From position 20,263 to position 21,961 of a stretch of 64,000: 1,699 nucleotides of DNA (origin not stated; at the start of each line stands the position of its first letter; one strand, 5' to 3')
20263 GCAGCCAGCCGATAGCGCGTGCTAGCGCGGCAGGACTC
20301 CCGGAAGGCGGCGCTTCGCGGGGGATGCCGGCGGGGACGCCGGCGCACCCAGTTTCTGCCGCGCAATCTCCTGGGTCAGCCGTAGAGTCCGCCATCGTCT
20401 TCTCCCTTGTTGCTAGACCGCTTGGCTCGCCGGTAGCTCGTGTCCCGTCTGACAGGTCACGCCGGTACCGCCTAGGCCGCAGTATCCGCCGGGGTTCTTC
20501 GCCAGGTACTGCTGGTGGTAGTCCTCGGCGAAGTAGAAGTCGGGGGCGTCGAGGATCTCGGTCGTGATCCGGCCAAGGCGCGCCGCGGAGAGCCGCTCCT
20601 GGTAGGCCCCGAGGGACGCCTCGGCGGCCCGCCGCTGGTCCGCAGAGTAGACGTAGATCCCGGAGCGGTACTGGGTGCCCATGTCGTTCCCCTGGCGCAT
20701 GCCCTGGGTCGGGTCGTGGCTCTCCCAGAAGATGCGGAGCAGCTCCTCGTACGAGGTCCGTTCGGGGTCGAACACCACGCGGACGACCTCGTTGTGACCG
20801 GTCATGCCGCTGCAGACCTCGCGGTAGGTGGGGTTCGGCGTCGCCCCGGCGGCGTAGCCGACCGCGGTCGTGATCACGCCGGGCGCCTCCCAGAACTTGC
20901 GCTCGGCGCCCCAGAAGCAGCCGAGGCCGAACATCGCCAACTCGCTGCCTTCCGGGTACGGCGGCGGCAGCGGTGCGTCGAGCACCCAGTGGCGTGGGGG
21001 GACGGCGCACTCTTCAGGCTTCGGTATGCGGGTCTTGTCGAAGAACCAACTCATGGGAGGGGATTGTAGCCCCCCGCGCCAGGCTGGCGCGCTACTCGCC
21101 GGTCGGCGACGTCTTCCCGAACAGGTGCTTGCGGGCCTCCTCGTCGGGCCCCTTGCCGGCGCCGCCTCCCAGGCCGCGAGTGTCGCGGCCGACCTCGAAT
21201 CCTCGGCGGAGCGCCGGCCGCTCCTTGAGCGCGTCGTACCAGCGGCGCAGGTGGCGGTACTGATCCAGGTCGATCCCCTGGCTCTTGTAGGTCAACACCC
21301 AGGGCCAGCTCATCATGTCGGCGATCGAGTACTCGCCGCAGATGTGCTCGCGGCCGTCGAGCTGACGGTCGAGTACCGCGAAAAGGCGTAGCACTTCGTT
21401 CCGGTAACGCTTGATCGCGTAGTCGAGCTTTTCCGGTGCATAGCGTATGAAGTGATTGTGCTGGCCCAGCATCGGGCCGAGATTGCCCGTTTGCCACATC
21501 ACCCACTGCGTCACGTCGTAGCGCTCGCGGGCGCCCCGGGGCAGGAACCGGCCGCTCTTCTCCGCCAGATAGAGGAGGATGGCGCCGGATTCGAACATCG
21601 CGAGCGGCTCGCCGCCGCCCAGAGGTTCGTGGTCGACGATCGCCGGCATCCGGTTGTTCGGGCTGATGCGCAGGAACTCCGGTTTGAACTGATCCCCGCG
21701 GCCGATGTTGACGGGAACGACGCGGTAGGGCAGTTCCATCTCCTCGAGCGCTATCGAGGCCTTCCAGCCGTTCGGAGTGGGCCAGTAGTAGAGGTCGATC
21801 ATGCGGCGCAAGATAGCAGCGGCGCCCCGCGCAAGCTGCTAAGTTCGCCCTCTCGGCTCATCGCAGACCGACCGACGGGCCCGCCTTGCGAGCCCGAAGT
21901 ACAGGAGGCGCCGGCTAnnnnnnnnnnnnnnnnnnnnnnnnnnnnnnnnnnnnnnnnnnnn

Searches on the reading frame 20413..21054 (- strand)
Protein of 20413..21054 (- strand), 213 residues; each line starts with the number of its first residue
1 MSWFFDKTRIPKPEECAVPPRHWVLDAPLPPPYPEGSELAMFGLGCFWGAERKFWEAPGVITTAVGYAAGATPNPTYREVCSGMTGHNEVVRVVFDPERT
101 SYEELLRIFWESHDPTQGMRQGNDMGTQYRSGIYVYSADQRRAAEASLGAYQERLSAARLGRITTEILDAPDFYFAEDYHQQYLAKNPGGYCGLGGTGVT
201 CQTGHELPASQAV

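Call 28: search_protein_families(library=pfam, max_evalue=0.001, proteins=[window:20413-21054:-])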
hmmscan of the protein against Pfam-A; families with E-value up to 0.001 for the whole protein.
window:20413-21054:- (213 aa): 1 family
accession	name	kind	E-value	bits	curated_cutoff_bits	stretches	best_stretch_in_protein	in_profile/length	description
PF01625.27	PMSR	-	8.8e-62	208.3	23.7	1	40-192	2-152/153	Peptide methionine sulfoxide reductase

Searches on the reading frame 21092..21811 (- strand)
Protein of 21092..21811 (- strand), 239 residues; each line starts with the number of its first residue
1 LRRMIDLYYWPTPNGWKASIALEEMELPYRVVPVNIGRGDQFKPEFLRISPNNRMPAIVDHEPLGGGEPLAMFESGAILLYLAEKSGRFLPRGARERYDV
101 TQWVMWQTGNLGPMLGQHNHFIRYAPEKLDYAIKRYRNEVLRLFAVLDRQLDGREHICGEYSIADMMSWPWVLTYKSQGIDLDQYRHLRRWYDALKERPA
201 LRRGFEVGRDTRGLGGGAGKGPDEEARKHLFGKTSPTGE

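Call 28: search_protein_families(library=pfam, max_evalue=0.001, proteins=[window:21092-21811:-])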
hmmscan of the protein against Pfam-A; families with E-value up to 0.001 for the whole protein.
window:21092-21811:- (239 aa): 5 families
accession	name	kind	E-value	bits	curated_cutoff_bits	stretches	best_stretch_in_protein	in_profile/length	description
PF02798.26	GST_N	-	4.5e-13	49.8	20.9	1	7-84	5-76/76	Glutathione S-transferase, N-terminal domain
PF13409.12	GST_N_2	-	1.8e-11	44.9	25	1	13-84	3-69/70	Glutathione S-transferase, N-terminal domain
PF13417.12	GST_N_3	-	1.6e-10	41.6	22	1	7-86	1-71/75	Glutathione S-transferase, N-terminal domain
PF13410.11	GST_C_2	-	8.1e-05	23.1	24.9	1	131-194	2-69/69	Glutathione S-transferase, C-terminal domain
PF00043.30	GST_C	-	0.0001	22.9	20.7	1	132-199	23-93/93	Glutathione S-transferase, C-terminal domain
